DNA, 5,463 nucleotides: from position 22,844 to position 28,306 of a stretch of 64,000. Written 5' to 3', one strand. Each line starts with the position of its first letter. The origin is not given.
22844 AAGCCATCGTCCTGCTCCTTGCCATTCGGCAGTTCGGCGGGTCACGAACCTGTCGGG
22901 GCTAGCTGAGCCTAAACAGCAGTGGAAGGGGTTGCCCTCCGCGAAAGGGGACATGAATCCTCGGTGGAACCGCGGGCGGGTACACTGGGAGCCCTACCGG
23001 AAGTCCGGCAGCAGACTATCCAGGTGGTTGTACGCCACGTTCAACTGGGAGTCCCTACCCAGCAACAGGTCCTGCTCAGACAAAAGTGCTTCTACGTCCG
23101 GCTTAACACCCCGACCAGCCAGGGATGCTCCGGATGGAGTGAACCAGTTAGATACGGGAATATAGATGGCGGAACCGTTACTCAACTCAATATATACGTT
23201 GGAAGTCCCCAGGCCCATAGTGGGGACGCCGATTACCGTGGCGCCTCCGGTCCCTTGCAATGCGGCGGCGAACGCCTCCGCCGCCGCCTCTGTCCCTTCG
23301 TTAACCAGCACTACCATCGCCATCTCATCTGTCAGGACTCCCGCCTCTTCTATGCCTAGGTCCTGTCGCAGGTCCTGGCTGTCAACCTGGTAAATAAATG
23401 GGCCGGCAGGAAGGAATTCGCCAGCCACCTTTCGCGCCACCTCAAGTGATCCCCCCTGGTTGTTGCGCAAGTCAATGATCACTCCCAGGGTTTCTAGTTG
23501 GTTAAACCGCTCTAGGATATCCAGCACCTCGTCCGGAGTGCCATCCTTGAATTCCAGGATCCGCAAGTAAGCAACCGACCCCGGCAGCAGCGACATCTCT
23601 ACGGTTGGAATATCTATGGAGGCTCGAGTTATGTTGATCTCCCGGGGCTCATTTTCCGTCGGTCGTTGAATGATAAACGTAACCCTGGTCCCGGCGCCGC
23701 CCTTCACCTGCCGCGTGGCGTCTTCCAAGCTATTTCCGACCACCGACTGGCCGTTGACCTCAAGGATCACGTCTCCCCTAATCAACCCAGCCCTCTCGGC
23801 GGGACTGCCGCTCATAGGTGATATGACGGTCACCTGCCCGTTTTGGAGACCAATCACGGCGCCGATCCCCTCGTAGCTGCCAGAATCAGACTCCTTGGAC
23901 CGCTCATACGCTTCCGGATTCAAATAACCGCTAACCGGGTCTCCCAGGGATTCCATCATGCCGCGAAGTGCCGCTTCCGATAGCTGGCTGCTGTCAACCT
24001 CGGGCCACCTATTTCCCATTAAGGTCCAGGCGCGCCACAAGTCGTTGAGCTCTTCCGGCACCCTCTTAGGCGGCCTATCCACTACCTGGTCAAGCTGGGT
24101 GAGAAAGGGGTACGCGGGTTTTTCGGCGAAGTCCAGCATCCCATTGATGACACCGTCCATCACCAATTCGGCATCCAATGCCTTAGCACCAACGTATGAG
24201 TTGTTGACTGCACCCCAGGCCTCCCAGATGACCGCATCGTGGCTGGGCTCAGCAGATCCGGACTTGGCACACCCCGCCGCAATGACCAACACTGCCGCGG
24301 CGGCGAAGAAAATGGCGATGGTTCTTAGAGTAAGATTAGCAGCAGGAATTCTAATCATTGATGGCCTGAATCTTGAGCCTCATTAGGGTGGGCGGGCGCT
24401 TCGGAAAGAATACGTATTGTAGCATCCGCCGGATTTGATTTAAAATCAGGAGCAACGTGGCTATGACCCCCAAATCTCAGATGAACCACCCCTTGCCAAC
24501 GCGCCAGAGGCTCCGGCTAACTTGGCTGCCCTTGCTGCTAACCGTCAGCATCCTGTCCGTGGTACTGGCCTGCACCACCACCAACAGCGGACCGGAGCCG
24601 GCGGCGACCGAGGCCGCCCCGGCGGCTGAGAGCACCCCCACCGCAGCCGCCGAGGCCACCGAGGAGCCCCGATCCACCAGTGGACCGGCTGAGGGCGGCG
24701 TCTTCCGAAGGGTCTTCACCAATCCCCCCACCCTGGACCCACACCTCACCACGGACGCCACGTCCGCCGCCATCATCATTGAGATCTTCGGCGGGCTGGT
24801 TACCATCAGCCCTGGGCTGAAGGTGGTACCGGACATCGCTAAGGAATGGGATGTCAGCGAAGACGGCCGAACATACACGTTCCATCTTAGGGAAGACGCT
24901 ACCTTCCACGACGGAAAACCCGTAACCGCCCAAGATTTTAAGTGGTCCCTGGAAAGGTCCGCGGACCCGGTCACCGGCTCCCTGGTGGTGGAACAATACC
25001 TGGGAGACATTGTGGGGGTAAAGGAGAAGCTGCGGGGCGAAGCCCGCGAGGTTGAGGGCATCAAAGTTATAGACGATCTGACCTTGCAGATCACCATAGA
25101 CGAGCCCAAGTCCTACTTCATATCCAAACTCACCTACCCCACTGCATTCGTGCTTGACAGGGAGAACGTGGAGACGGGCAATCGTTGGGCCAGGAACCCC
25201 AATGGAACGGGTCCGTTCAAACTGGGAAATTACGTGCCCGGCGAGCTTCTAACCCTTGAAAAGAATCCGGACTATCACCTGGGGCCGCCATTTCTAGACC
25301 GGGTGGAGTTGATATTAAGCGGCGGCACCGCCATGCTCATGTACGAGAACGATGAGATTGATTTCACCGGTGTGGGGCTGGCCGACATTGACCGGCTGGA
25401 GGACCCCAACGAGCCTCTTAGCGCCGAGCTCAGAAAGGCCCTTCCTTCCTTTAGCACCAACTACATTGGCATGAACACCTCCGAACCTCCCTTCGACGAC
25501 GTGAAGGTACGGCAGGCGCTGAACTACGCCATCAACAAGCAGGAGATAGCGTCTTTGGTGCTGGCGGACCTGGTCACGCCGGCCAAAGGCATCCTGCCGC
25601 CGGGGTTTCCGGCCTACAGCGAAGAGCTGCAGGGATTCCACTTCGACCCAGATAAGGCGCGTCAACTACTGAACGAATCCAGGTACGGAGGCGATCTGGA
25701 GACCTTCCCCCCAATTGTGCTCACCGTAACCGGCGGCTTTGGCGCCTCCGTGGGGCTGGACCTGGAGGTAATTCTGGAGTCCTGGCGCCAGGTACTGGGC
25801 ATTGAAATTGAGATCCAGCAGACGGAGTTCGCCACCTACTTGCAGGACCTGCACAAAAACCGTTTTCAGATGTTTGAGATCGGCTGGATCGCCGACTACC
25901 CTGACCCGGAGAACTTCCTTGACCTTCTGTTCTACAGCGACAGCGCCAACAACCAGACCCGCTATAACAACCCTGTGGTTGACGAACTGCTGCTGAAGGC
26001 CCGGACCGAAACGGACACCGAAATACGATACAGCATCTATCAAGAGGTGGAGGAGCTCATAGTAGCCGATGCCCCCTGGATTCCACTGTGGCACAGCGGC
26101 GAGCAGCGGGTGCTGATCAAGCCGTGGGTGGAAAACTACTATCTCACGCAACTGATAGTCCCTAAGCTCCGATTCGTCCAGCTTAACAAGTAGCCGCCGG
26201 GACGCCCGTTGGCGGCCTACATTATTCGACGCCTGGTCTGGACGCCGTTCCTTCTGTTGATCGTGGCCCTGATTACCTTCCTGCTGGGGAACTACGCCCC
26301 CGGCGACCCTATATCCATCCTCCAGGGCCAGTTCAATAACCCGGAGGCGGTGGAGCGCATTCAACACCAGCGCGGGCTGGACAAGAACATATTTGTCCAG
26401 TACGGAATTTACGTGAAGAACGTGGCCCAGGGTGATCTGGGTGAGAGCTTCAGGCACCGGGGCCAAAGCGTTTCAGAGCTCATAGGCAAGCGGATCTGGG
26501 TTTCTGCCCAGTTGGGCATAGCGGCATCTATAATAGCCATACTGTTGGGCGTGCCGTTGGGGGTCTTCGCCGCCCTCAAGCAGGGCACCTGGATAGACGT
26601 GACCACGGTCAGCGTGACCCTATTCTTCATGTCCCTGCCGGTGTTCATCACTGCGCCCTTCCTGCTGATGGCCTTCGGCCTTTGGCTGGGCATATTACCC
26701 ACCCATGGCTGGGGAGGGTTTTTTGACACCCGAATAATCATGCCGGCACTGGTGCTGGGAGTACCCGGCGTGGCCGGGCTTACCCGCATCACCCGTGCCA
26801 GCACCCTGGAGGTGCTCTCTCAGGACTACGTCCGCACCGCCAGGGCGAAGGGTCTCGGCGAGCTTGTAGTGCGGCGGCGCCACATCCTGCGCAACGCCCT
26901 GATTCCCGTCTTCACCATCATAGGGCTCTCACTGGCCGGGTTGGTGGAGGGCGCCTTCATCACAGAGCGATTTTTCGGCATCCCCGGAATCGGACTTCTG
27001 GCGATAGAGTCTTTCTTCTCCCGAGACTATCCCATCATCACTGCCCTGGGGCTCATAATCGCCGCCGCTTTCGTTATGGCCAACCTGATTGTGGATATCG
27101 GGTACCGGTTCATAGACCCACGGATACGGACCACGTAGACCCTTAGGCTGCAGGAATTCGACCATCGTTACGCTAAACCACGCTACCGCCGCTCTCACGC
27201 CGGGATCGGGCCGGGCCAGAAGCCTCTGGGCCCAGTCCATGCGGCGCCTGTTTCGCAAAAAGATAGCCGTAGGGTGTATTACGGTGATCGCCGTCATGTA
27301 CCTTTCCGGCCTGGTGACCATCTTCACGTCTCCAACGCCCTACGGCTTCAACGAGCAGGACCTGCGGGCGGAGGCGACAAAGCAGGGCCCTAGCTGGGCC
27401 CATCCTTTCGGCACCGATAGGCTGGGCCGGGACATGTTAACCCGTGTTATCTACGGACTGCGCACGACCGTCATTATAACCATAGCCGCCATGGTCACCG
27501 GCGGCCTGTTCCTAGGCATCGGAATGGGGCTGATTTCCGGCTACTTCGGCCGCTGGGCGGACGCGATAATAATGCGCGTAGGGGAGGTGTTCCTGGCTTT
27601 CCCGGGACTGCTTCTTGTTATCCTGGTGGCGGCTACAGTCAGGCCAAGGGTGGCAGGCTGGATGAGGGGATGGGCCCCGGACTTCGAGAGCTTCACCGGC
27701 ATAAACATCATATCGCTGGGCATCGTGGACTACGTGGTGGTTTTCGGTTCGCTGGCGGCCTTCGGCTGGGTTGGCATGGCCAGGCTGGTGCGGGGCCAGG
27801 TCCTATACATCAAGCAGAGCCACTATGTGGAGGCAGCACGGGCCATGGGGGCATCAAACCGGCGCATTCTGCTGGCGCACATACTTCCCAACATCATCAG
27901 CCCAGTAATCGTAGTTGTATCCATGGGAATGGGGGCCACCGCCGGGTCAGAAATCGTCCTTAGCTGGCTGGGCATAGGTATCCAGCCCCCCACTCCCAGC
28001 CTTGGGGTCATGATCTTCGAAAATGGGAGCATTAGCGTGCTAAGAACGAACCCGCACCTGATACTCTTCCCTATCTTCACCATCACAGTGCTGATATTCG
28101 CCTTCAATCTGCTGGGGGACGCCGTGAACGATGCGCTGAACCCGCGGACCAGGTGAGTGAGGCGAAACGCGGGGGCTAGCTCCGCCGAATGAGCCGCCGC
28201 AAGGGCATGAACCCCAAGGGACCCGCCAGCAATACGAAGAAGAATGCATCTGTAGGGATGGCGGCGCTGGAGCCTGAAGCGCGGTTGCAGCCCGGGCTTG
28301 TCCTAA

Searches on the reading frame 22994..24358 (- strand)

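Call 20: search_protein_families(library=pfam, proteins=[window:22994-24358:-])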
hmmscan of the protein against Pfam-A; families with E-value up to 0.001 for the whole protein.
window:22994-24358:- (454 aa): 5 families
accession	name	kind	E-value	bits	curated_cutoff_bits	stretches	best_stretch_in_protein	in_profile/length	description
PF03572.23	Peptidase_S41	-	1.3e-35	122.8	24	1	262-423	2-164/165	Peptidase family S41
PF17820.7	PDZ_6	-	6.5e-13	48.7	27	1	178-232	2-54/54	PDZ domain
PF00595.29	PDZ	-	6.4e-10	39.7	23.2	1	163-230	10-80/81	PDZ domain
PF22694.1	CtpB_N-like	-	1.4e-09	38.7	27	1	102-149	36-84/85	Activating protease CtpB N-terminal domain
PF13180.12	PDZ_2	-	6.5e-09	36.4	27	1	165-241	3-78/80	PDZ domain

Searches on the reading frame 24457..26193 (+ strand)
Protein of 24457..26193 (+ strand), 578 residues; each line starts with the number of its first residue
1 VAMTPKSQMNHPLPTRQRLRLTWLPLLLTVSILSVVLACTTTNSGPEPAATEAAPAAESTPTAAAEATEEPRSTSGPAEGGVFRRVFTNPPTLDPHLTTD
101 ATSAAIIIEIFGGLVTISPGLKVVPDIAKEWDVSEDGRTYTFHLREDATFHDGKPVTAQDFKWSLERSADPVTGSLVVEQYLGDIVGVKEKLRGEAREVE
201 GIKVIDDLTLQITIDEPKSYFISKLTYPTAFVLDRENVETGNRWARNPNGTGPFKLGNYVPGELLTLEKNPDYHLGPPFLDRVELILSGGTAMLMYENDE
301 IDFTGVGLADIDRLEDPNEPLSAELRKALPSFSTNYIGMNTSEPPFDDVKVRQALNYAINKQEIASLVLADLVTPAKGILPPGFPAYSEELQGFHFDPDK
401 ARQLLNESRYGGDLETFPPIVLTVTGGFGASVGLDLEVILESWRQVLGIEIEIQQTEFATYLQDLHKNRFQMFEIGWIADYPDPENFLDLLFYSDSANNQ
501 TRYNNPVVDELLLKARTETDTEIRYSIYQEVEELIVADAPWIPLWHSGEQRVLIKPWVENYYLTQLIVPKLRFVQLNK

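Call 21: search_protein_families(library=pfam, proteins=[window:24457-26193:+])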
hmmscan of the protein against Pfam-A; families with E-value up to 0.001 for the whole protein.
window:24457-26193:+ (578 aa): 1 family
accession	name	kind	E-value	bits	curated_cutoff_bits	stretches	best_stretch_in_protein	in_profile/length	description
PF00496.27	SBP_bac_5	-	2.3e-94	317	32.4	1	122-498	1-367/368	Bacterial extracellular solute-binding proteins, family 5 Middle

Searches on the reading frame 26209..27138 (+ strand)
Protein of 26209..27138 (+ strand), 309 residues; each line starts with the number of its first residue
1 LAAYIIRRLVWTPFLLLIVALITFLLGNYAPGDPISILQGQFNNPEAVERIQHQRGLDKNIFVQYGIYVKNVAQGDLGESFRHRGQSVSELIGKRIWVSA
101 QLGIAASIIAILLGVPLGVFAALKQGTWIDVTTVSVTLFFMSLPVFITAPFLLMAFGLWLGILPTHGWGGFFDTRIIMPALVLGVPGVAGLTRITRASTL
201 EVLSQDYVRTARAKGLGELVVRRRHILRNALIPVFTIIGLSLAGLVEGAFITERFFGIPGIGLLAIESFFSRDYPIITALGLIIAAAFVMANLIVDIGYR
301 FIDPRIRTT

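Call 21: search_protein_families(library=pfam, proteins=[window:26209-27138:+])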
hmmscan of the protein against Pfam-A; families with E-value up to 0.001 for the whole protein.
window:26209-27138:+ (309 aa): 2 families
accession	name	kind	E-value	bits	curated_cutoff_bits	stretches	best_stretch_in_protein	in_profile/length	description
PF00528.27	BPD_transp_1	-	1.6e-37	129.4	26.4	1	114-307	1-183/184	Binding-protein-dependent transport system inner membrane component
PF19300.4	BPD_transp_1_N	-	9.2e-13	48.8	23.8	1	1-76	1-76/114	Binding-prot-dependent transport system membrane comp, N-term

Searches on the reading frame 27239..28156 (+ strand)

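Call 21: search_protein_families(library=pfam, proteins=[window:27239-28156:+])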
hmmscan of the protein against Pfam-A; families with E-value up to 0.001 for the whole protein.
window:27239-28156:+ (305 aa): 2 families
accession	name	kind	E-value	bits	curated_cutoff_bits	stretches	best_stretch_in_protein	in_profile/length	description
PF00528.27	BPD_transp_1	-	3.1e-28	99.2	26.4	1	93-305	1-183/184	Binding-protein-dependent transport system inner membrane component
PF12911.12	OppC_N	-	2.6e-05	24.4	23.9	1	1-51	7-53/53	N-terminal TM domain of oligopeptide transport permease C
